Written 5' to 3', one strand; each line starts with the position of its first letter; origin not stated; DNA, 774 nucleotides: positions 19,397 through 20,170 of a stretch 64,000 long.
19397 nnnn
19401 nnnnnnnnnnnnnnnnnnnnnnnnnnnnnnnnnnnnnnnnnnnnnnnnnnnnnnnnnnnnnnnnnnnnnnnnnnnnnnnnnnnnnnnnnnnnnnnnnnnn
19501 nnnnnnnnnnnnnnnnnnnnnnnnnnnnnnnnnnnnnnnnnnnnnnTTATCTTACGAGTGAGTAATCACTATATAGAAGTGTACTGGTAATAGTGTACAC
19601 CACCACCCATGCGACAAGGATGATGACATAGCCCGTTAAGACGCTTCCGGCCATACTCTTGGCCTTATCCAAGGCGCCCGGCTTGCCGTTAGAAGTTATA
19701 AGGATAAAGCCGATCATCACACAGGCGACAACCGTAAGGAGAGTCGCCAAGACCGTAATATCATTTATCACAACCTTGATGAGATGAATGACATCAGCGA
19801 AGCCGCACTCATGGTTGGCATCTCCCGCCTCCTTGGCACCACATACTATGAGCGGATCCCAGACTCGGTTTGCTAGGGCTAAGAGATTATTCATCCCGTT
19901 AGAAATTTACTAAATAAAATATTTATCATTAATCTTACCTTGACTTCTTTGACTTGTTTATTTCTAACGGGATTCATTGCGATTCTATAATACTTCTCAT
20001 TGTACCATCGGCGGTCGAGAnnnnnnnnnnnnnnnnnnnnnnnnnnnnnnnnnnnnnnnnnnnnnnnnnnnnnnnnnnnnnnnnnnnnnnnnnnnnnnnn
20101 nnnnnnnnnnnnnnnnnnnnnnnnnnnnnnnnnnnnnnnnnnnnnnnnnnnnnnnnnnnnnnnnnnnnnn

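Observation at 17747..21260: Tandem array of six divergent VirB2/TrbC-like two-helix pilin-family genes adjacent to an orphan solute-binding protein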

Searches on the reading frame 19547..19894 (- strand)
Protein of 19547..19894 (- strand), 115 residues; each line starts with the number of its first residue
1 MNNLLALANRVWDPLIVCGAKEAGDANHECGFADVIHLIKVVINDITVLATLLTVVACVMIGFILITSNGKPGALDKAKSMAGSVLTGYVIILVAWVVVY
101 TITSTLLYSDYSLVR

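Call 3: search_protein_families(library=pfam, proteins=[window:19547-19894:-], max_evalue=1)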
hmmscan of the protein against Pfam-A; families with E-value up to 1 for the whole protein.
window:19547-19894:- (115 aa): 3 families
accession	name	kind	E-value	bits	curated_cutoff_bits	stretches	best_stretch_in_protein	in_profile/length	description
PF18895.5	T4SS_pilin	-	5.7e-05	23.6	26.6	1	39-102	5-71/71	Type IV secretion system pilin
PF04186.18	FxsA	-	0.13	12.9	25.2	1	33-73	9-48/109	FxsA cytoplasmic membrane protein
PF11712.13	Vma12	-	0.26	11.7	25.5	1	46-102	76-128/137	Endoplasmic reticulum-based factor for assembly of V-ATPase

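Call 4: search_protein_families(library=ncbifam, proteins=[window:19547-19894:-], max_evalue=1)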
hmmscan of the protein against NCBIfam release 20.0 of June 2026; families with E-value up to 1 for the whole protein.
window:19547-19894:- (115 aa): 6 families
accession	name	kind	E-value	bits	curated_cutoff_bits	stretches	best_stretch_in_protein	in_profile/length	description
NF045849.1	ICE_MMCAP2_0565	equivalog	0.0002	21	40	1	35-105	9-79/80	Mbov_0395 family pilin-like conjugal transfer protein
TIGR00710.1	efflux_Bcr_CflA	subfamily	0.0037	16.8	200.9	1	30-102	281-351/385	Bcr/CflA family efflux MFS transporter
NF033740.0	MarP_fam_protase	equivalog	0.021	13.9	250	1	44-105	52-120/390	MarP family serine protease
NF008528.1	PRK11463.1-2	subfamily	0.03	14.4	40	1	33-90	10-66/109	FxsA family membrane protein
TIGR04402.2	mob_CxxC_CxxC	subfamily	0.22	11.7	70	1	46-112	28-93/180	mobilome CxxCx(11)CxxC protein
NF008480.0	PRK11380.1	equivalog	0.85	8.9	386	1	47-102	40-93/353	hypothetical protein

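Call 75: search_protein_families(library=phrogs, proteins=[window:19547-19894:-], max_evalue=0.01)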
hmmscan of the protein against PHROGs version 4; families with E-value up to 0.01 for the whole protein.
window:19547-19894:- (115 aa): 0 families

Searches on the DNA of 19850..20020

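Call 80: search_rna_families(source=window, start=19850, end=20020, threshold=evalue, max_evalue=10)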
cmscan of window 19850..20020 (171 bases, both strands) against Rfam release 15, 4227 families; matches with E-value up to 10: 8.
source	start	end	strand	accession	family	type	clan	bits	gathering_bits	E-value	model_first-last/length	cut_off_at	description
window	19895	19972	-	RF01592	plasmodium_snoR17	Gene; snRNA; snoRNA; CD-box;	-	21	51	2.7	1-80/80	no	small nucleolar RNA snoR17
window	19894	19973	-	RF00928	mir-590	Gene; miRNA;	-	20.5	65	0.082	1-86/86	no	mir-590 microRNA precursor family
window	19878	19988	+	RF00689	MIR390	Gene; miRNA;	-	18.4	77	0.19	1-121/121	no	MIR390 microRNA precursor family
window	19884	19935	-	RF00187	SNORD102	Gene; snRNA; snoRNA; CD-box;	-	18.4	47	1.4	1-72/72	no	Small nucleolar RNA SNORD102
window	19867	19969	+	RF01965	RMST_4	Gene; lncRNA;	-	14.7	40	1.2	1-108/108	no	Rhabdomyosarcoma 2 associated transcript conserved region 4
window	19871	19932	-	RF01574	DdR6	Gene; snRNA; snoRNA; CD-box;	-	14.3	90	4.2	1-86/86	no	Dictyostelium snoRNA DdR6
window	19876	19937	+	RF01220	snoR104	Gene; snRNA; snoRNA; HACA-box;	-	12.9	40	6.8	1-118/118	no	Small nucleolar RNA snoR104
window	19856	19933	-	RF01424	snoR118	Gene; snRNA; snoRNA; CD-box;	CL00071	10.9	44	6.5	1-92/92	no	small nucleolar RNA snoR118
